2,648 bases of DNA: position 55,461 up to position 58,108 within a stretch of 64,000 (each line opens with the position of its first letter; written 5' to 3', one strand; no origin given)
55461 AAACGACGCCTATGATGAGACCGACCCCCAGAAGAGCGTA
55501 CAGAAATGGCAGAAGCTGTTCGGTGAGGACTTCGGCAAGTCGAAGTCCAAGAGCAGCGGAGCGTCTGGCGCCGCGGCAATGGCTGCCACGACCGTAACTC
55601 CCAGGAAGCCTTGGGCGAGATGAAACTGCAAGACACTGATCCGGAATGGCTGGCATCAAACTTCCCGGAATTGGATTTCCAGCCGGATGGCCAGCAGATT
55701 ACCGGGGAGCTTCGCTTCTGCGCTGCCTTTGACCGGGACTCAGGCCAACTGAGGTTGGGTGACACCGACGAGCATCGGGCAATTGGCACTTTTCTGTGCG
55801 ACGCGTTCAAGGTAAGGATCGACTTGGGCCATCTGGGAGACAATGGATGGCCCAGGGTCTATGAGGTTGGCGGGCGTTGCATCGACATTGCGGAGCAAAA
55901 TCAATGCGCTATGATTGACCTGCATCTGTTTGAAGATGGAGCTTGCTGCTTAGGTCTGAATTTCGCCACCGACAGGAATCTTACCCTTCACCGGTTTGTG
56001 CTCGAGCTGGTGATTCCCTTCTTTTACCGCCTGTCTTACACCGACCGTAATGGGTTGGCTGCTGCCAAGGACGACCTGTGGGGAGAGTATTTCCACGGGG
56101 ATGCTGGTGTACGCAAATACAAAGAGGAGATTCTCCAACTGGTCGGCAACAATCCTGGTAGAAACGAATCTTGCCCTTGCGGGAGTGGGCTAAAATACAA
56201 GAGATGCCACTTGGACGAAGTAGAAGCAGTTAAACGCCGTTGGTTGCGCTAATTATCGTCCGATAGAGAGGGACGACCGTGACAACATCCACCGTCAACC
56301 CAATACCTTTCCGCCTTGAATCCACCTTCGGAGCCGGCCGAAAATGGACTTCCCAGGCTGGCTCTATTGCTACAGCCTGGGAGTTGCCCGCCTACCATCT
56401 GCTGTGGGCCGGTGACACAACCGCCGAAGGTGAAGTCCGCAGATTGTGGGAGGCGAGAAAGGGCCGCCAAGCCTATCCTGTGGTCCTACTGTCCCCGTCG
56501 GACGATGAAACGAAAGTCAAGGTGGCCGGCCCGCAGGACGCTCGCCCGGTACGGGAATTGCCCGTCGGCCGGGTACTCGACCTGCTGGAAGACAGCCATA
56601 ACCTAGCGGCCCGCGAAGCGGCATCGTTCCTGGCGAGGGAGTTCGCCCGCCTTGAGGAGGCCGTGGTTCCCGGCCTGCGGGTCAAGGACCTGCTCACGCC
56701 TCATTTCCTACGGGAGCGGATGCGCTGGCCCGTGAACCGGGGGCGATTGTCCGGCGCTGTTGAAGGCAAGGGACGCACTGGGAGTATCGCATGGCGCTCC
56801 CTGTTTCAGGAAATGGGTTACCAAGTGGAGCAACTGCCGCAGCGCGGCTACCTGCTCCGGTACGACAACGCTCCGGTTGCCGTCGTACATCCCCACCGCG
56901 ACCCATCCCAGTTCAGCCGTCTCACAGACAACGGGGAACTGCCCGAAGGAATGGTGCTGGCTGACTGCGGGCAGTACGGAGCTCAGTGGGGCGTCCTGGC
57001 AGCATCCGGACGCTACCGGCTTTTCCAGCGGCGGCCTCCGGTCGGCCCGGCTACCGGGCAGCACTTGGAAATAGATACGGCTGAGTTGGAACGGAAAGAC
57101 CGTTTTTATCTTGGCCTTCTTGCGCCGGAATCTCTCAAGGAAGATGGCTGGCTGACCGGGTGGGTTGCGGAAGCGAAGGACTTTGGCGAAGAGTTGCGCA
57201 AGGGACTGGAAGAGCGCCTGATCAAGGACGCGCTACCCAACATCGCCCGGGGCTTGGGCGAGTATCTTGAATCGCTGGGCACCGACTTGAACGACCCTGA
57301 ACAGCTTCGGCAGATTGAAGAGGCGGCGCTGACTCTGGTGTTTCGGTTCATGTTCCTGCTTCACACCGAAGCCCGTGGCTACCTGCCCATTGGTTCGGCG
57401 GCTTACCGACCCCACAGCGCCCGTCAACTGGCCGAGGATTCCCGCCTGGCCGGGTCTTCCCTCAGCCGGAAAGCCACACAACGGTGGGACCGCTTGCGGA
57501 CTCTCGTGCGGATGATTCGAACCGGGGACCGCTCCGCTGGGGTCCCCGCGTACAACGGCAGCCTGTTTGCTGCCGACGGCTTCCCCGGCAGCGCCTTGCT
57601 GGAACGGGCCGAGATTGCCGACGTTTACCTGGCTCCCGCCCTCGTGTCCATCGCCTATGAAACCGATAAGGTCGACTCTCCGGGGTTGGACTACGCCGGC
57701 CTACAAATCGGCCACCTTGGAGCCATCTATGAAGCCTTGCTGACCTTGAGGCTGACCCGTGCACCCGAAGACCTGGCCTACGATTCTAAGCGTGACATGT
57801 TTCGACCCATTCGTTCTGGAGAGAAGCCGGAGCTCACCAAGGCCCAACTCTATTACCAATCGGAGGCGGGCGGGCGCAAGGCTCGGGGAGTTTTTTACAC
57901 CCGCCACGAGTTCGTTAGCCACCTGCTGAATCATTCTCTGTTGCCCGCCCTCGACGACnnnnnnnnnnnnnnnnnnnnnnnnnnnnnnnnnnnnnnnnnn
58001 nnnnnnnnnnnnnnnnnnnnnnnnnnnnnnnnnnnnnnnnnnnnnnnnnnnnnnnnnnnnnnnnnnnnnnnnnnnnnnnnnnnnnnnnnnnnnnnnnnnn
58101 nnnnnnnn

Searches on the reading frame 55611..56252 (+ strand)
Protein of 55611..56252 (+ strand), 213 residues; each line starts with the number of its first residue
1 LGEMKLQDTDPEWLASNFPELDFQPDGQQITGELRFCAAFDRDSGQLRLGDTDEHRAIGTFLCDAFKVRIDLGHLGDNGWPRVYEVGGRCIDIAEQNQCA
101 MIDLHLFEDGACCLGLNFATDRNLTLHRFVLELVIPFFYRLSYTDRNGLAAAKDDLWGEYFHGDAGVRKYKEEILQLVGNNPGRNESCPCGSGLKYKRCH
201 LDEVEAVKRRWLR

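Call 6: search_protein_families(library=pfam, proteins=[window:55611-56252:+], max_evalue=0.01)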
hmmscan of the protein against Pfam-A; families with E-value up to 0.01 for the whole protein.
window:55611-56252:+ (213 aa): 1 family
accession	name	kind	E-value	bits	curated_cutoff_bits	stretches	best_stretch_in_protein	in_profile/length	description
PF02810.21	SEC-C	-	2.5e-09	37.2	20.4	1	184-201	1-18/19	SEC-C motif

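Call 7: search_protein_families(library=padloc, proteins=[window:55611-56252:+], max_evalue=0.01)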
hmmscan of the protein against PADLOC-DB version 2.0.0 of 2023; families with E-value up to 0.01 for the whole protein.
window:55611-56252:+ (213 aa): 8 families
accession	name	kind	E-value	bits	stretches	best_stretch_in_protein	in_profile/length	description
PDLC00872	E2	-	2.9e-24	83.7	1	15-208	12-194/216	E2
PDLC00865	E2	-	1.8e-17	61.5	1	63-207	47-195/219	E2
PDLC00871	E2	-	4.4e-17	60.6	1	60-208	46-196/241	E2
PDLC00833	E1-E2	-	8.1e-17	59.4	1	101-209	78-199/222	E1-E2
PDLC00859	E2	-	1.2e-08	32.8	1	62-202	47-193/221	E2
PDLC00861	E2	-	2.4e-08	31.8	1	63-210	53-204/232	E2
PDLC00870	E2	-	1.7e-06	26.2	1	57-204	44-193/223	E2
PDLC04917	PDC-S12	-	0.00013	19.9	1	178-201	194-217/218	-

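Call 26: search_protein_families(library=ncbifam, proteins=[window:55611-56252:+], max_evalue=0.001)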
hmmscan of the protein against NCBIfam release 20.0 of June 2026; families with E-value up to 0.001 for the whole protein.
window:55611-56252:+ (213 aa): 5 families
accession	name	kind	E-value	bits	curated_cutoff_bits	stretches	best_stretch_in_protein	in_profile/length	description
NF004088.0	PRK05590.1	equivalog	2.4e-06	28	140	1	171-200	134-163/166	hypothetical protein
TIGR04102.1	SWIM_PBPRA1643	hypoth_equivalog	1.1e-05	25.8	68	1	178-199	85-106/108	PBPRA1643 family SWIM/SEC-C metal-binding motif protein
NF007704.0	PRK10396.1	equivalog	3.1e-05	24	149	1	178-201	197-220/221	hypothetical protein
NF002449.0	PRK01617.1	equivalog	7e-05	23.2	141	1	181-199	133-151/154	hypothetical protein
NF001213.0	PRK00183.1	equivalog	0.00076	19.6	158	0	178-200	130-152/157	hypothetical protein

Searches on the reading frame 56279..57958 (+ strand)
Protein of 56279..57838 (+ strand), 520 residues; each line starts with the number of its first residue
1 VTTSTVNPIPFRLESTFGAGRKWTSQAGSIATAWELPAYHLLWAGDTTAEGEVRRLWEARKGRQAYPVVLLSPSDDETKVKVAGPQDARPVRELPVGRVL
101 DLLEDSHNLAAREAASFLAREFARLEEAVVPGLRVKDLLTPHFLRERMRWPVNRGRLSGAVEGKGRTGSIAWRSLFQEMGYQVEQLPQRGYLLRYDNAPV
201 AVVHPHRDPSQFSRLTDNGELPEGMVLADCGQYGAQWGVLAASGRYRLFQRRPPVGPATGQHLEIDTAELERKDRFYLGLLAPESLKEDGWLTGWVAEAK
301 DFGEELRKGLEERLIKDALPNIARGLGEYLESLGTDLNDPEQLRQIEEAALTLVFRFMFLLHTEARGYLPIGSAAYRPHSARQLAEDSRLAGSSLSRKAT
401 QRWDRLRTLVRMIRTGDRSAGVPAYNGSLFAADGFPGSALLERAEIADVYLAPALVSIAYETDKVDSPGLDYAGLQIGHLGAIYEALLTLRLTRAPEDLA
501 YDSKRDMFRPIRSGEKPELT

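Call 65: predict_structure(alignment_id=A3)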
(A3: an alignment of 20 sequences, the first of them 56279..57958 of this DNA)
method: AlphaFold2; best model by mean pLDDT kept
length: 560 residues; sequences in the alignment: 20
mean_pLDDT: 61.1   pTM: 0.40
mean pLDDT of the five models: 61.1, 59.6, 58.3, 57.6, 56.5
residues with pLDDT >= 90: 46; 70-90: 157; 50-70: 155; < 50: 202
segments of 3 or more residues with pLDDT < 50: 1-5, 127-149, 254-260, 298-318, 362-400, 416-427, 448-488, 490-495, 505-508, 519-560
pLDDT, mean of each block of 10 residues (from residue 1): 52 88 80 89 83 79 74 84 76 80 84 76 50 37 45 58 59 87 90 93 88 65 83 90 84 46 66 65 79 58 40 48 63 65 65 59 43 32 34 44 54 48 45 65 59 44 33 36 48 51 51 58 41 31 39 36
secondary structure, 60 per line:
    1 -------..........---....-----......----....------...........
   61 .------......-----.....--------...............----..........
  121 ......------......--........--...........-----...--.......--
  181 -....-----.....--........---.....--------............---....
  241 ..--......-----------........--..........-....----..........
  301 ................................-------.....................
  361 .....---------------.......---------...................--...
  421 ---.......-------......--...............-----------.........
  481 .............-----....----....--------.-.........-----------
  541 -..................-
elements in order: H8-17 E21-24 E30-35 E40-43 H50-61 E68-73 E79-83 E92-95 H96-106 H111-126 H135-138 H141-148 H151-161 H172-178 E182-185 E191-195 E198-205 H209-213 H222-233 E237-242 E245-250 E262-266 H272-281 H283-286 H291-332 H340-365 H381-387 H397-415 H424-430 H438-443 H446-460 H472-493 E499-502 E507-510 H521-529 H542-559

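Call 68: fold_search(model_id=the predicted structure, library=pdb)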
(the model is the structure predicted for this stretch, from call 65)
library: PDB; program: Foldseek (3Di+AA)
matches with E <= 10: 346; with E <= 0.001: 0
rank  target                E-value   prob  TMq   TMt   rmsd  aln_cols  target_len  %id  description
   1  9cpa_k                1.7e-01  0.09  0.07  0.07  23.6       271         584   15  Structure of a Mammalian DHX29-bound 43S Pre-initiation Complex (released 2025-07-23)
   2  7et0_C                2.1e-01  0.10  0.09  0.08  21.2       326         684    8  Crystal structure of the complex formed by Wolbachia cytoplasmic incompatibility factors CinA and CinB from wPip (released 2021-11-10)
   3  9kkf_3c               2.1e-01  0.07  0.08  0.08  23.7       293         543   16  Structure of the human 40S ribosome complexed with HCV IRES and eIF3 (released 2025-12-03)
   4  2w00_A                3.4e-01  0.18  0.13  0.09  17.3       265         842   10  Crystal structure of the HsdR subunit of the EcoR124I restriction enzyme in complex with ATP (released 2008-12-16)
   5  4v36_A                3.8e-01  0.13  0.09  0.15  24.2       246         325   12  The structure of L-PGS from Bacillus licheniformis (released 2015-08-19)
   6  3god_C                3.8e-01  0.07  0.09  0.15  19.5       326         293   14  Structural basis for DNase activity of a conserved protein implicated in CRISPR-mediated antiviral defense (released 2009-06-30)
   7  2q9h                  4.2e-01  0.08  0.09  0.16  17.1       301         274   10  Crystal structure of the C73S mutant of diaminopimelate epimerase (released 2007-10-23)
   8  3god_D                4.2e-01  0.07  0.09  0.15  18.3       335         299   14  Structural basis for DNase activity of a conserved protein implicated in CRISPR-mediated antiviral defense (released 2009-06-30)
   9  9qbp_C                4.6e-01  0.41  0.13  0.16   7.0       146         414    8  Crystal structure of Enhydrobacter aerosaccus apo SPARDA complex (released 2025-12-17)
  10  2cg2                  4.8e-01  0.02  0.08  0.08  24.7       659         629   12  Crystal structure of SdsA1, an alkylsulfatase from Pseudomonas aeruginosa, in complex with sulfate (released 2006-04-26)
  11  9kzu_3c               5.1e-01  0.05  0.07  0.07  23.9       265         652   15  Cryo-EM structure of the HCV IRES-dependently initiated CMV-stalled 80S ribosome (non-rotated state) in complexed wit (released 2025-12-03)
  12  9cr6_C                5.4e-01  0.97  0.11  0.22   3.1        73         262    8  Crystal structure of histidine racemase (HisR) of Fusobacterium nucleatum (C209S) (released 2025-03-05)
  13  7bto_F                5.4e-01  0.20  0.13  0.16  18.7       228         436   10  EcoR124I-ArdA in the Translocation State (released 2020-05-27)
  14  5trc_B                5.6e-01  0.06  0.10  0.13  17.6       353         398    9  Crystal structure of phosphorylated AC3-AC5 domains of yeast acetyl-CoA carboxylase (released 2016-12-07)
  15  3sez_C                6.2e-01  0.04  0.11  0.10  23.7       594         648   10  Crystal structure of C176A mutant of glutamine-dependent NAD+ synthetase from M. tuberculosis in complex with ATP and  (released 2012-04-11)
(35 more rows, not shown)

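Call 89: search_protein_representatives(protein=window:56279-57838:+)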
Query: 520 residues. Proteins with E-value up to 0.001 (for the whole library): 1943; up to 1e-10: 981; up to 1e-30: 108. The best 150 are listed.
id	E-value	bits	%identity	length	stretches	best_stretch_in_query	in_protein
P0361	4.2e-245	830.7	72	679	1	8-520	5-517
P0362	2.0e-223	759.2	66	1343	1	1-519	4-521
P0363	2.2e-172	590.8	63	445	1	12-442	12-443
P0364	1.4e-168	578.3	80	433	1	1-326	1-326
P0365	6.9e-158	543.0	76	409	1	27-344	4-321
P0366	3.6e-151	520.8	78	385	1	69-374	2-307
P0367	5.5e-151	520.2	51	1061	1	15-519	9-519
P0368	9.6e-150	516.1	84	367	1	130-406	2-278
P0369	1.3e-144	499.3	50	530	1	10-516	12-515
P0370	3.3e-123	428.6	66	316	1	7-303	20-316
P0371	3.5e-114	398.8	44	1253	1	39-519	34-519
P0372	1.5e-113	396.7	79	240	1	1-230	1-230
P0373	6.9e-107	374.7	42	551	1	29-511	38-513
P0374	6.0e-103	361.8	41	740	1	15-519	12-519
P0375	5.5e-101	355.3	43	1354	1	49-518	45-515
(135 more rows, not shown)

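Call 94: predict_structure(alignment_id=A5)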
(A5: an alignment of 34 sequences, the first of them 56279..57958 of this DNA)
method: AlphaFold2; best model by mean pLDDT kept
length: 560 residues; sequences in the alignment: 34
mean_pLDDT: 87.6   pTM: 0.79
mean pLDDT of the five models: 87.6, 86.5, 86.2, 86.0, 85.2
residues with pLDDT >= 90: 307; 70-90: 216; 50-70: 22; < 50: 15
segments of 3 or more residues with pLDDT < 50: 1-5, 536-544
pLDDT, mean of each block of 10 residues (from residue 1): 56 92 89 92 89 89 86 90 81 89 90 87 86 89 86 91 62 90 94 97 93 87 96 97 94 87 91 91 94 91 89 93 97 94 96 95 86 83 93 86 96 88 83 90 96 95 76 83 87 94 90 91 89 60 57 73
secondary structure, 60 per line:
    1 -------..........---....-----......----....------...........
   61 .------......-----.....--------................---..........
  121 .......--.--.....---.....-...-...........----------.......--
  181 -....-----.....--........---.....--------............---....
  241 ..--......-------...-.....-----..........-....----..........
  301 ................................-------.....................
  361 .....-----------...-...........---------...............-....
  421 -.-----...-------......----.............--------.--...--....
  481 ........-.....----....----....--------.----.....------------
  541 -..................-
elements in order: H8-17 E21-24 E30-35 E40-43 H50-61 E68-73 E79-83 E92-95 H96-107 H111-127 E133-137 H141-145 H151-161 H172-178 E182-185 E191-195 E198-205 H209-213 H222-233 E237-242 E245-250 E262-266 H272-281 H283-286 H291-332 H340-365 H381-391 H401-415 H438-443 H448-459 H477-488 E490-494 E499-502 E507-510 E524-528 H542-559

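Call 96: fold_search(model_id=the predicted structure, library=pdb)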
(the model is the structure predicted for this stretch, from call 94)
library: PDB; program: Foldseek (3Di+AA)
matches with E <= 10: 430; with E <= 0.001: 0
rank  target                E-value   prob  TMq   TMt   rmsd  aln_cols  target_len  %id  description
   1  3s1s                  4.7e-03  0.82  0.16  0.12  16.1       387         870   13  Characterization and crystal structure of the type IIG restriction endonuclease BpuSI (released 2011-07-13)
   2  1qy9_A                8.1e-02  0.15  0.10  0.16  15.0       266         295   11  Crystal structure of E. coli Se-MET protein YDDE (released 2004-06-08)
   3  2eo0_A                8.5e-02  0.66  0.13  0.36   8.3       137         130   10  Crystal Structure of Holliday Junction Resolvase ST1444 (released 2007-10-02)
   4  1qya_A                9.0e-02  0.14  0.10  0.16  15.7       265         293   12  CRYSTAL STRUCTURE OF E. COLI PROTEIN YDDE (released 2004-06-08)
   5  1qya_B                9.0e-02  0.14  0.11  0.16  15.6       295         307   12  CRYSTAL STRUCTURE OF E. COLI PROTEIN YDDE (released 2004-06-08)
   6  2eo0_B                1.4e-01  0.60  0.12  0.37   8.2       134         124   10  Crystal Structure of Holliday Junction Resolvase ST1444 (released 2007-10-02)
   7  1qy9_C                1.5e-01  0.12  0.10  0.15  14.6       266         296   12  Crystal structure of E. coli Se-MET protein YDDE (released 2004-06-08)
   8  1wu7_B                2.0e-01  0.06  0.08  0.10  27.2       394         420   11  Crystal structure of histidyl-tRNA synthetase from Thermoplasma acidophilum (released 2005-12-06)
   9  9jsz_J                2.2e-01  0.38  0.13  0.18   7.8       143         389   15  active NbaSPARDA complexes (released 2025-04-02)
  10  1adj_A                2.3e-01  0.06  0.09  0.11  28.8       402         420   10  HISTIDYL-TRNA SYNTHETASE IN COMPLEX WITH HISTIDINE (released 1997-08-20)
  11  4v34                  3.2e-01  0.13  0.10  0.16  19.0       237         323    9  The Structure of A-PGS from Pseudomonas aeruginosa (SeMet derivative) (released 2015-08-19)
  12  9cr1_C                3.4e-01  0.94  0.11  0.21   3.5        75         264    9  Crystal structure of histidine racemase (HisR) of Fusobacterium nucleatum (C67S) (released 2025-03-05)
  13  3ot2_A                3.9e-01  0.15  0.09  0.23  11.1       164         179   13  Crystal structure of a putative nuclease belonging to DUF820 (Ava_3926) from Anabaena variabilis ATCC 29413 at 1.96 A  (released 2010-10-06)
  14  5f55_A                4.2e-01  0.14  0.10  0.09  12.4       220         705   12  Structure of RecJ complexed with DNA (released 2016-06-15)
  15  9vx6_P                4.4e-01  0.14  0.11  0.14  12.8       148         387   14  Helical structure of gRNA-tDNA SPARDA complex (released 2026-01-14)
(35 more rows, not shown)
